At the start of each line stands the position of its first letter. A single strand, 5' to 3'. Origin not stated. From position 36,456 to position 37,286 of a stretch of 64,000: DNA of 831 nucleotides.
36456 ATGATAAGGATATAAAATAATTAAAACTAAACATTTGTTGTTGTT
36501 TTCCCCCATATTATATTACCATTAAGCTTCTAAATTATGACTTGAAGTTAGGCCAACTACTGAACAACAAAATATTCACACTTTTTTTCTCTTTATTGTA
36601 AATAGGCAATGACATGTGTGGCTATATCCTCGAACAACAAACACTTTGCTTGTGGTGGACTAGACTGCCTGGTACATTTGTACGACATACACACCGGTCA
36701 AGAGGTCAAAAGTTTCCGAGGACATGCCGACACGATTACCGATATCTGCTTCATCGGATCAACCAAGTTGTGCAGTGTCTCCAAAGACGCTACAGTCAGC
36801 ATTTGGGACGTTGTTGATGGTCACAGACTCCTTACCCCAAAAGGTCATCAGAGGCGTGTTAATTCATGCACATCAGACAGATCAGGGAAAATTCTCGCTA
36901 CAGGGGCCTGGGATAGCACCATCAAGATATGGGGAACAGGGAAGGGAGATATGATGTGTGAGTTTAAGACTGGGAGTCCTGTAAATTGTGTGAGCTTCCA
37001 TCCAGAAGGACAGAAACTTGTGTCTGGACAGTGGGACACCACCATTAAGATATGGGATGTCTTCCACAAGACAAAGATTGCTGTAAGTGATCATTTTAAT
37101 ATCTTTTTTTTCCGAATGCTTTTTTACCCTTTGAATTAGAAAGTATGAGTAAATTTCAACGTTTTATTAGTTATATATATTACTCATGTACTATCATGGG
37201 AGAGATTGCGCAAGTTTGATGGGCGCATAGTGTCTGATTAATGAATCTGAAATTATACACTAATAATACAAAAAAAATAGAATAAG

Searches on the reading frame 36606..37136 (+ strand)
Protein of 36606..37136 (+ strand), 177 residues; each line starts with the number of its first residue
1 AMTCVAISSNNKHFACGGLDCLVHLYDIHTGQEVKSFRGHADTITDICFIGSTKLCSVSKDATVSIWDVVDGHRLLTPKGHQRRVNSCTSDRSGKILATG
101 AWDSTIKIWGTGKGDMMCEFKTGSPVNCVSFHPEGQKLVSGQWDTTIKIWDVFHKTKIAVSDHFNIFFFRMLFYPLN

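Call 5: find_homologous_proteins(query=window:36606-37136:+, max_evalue=1e-10)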
Query window:36606-37136:+ (177 aa): 6 proteins with E <= 1e-10 among 20 candidates.
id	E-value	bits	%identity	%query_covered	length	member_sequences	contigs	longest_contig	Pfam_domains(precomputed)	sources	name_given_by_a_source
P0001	2.3e-93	329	81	93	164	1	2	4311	PF25168.2,PF24105.2,PF24805.2,PF25048.2,PF23342.2,PF23411.2,PF13570.14,PF24817.2,PF23798.2,PF23393.3,PF23389.2,PF20426.5,PF00400.39,PF23414.2,PF25178.1,PF23410.5,PF25174.2,PF24814.2,PF23381.2,PF25173.2,PF25171.2,PF12894.14,PF25175.2,PF24796.2,PF24780.2,PF23409.2,PF25172.2,PF24782.3,PF25391.2,PF23869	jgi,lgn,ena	-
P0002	1.6e-24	105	40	46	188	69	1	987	PF25168.2,PF25174.2,PF24814.2,PF24105.2,PF24805.2,PF23381.2,PF25173.2,PF12894.14,PF25175.2,PF24817.2,PF25172.2,PF20426.5,PF25391.2,PF24807.2,PF25047.1,PF25460.2,PF00400.39,PF23414.2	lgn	-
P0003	1.9e-16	78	36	51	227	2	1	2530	PF25168.2,PF24105.2,PF24805.2,PF25048.2,PF24017.3,PF24817.2,PF23798.2,PF23393.3,PF20426.5,PF00400.39,PF23414.2,PF25178.1,PF23775.2,PF25174.2,PF24814.2,PF23381.2,PF25173.2,PF25171.2,PF12894.14,PF25175.2,PF24796.2,PF21031.3,PF25172.2,PF24782.3,PF25391.2,PF23869.2,PF23419.3,PF24807.2,PF25047.1,PF23098.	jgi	jgi:WD40 repeat protein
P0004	3.4e-16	78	33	55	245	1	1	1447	PF25168.2,PF24105.2,PF24805.2,PF25048.2,PF24017.3,PF23342.2,PF23411.2,PF24817.2,PF23393.3,PF23389.2,PF23609.2,PF24797.2,PF20426.5,PF25460.2,PF00400.39,PF23414.2,PF25178.1,PF23410.5,PF23775.2,PF25174.2,PF24814.2,PF23381.2,PF25173.2,PF23383.2,PF25171.2,PF12894.14,PF25175.2,PF24796.2,PF24780.2,PF23409.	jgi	jgi:WD40 repeat protein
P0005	1.7e-11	62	81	21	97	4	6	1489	PF24814.2,PF23381.2,PF25173.2,PF25175.2,PF25460.2,PF00400.39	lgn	-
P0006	8.0e-11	60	81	21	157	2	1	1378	PF24814.2,PF25173.2,PF25175.2,PF00400.39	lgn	-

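Call 30: find_encoding_contigs(protein=P0001, flank=5000, max_places=4)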
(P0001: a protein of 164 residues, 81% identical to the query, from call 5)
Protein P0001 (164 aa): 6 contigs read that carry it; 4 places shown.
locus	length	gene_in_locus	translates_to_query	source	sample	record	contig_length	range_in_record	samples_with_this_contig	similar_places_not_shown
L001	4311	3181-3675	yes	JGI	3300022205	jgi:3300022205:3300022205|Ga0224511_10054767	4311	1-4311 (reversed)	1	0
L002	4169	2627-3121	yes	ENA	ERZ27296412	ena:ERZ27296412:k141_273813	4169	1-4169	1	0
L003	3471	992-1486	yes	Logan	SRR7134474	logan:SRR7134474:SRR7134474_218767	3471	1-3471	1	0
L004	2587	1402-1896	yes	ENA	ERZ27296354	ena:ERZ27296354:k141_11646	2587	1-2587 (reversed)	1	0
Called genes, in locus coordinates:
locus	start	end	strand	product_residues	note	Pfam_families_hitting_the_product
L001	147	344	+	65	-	-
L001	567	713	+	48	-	-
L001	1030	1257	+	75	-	-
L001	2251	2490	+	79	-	-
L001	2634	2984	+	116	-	-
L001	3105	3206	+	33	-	-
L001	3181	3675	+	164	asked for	PF24105:Beta-prop_CAF1B_HIR1, PF24796:WDR55, PF24807:WD40_CDC20-Fz, PF24814:WD40_Prp19, PF24817:WD40_WDHD1_1st, PF25047:Beta-prop_TEP1_2nd, PF25168:Beta-prop_WDR36-Utp21_2nd, PF25171:Beta-prop_WDR36-Utp21_1st, +34 more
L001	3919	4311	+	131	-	?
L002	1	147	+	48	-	?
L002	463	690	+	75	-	-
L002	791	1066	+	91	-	-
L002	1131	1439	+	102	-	-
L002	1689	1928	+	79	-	-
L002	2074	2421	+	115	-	-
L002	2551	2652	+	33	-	-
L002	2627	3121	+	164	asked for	PF24105:Beta-prop_CAF1B_HIR1, PF24796:WDR55, PF24807:WD40_CDC20-Fz, PF24814:WD40_Prp19, PF24817:WD40_WDHD1_1st, PF25047:Beta-prop_TEP1_2nd, PF25168:Beta-prop_WDR36-Utp21_2nd, PF25171:Beta-prop_WDR36-Utp21_1st, +34 more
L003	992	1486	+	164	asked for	PF24105:Beta-prop_CAF1B_HIR1, PF24796:WDR55, PF24807:WD40_CDC20-Fz, PF24814:WD40_Prp19, PF24817:WD40_WDHD1_1st, PF25047:Beta-prop_TEP1_2nd, PF25168:Beta-prop_WDR36-Utp21_2nd, PF25171:Beta-prop_WDR36-Utp21_1st, +34 more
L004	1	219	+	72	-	?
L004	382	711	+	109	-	-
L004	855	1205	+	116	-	-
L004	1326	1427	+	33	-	-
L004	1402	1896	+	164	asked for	PF24105:Beta-prop_CAF1B_HIR1, PF24796:WDR55, PF24807:WD40_CDC20-Fz, PF24814:WD40_Prp19, PF24817:WD40_WDHD1_1st, PF25047:Beta-prop_TEP1_2nd, PF25168:Beta-prop_WDR36-Utp21_2nd, PF25171:Beta-prop_WDR36-Utp21_1st, +34 more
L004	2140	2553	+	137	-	PF00400:WD40, PF23381:Beta-prop_IFT122_1st, PF24105:Beta-prop_CAF1B_HIR1 (weak), PF24817:WD40_WDHD1_1st, PF25168:Beta-prop_WDR36-Utp21_2nd (weak), PF25173:Beta-prop_WDR3_1st (weak), PF25174:Beta-prop_THOC3 (weak), PF25175:Beta-prop_WDR5 (weak)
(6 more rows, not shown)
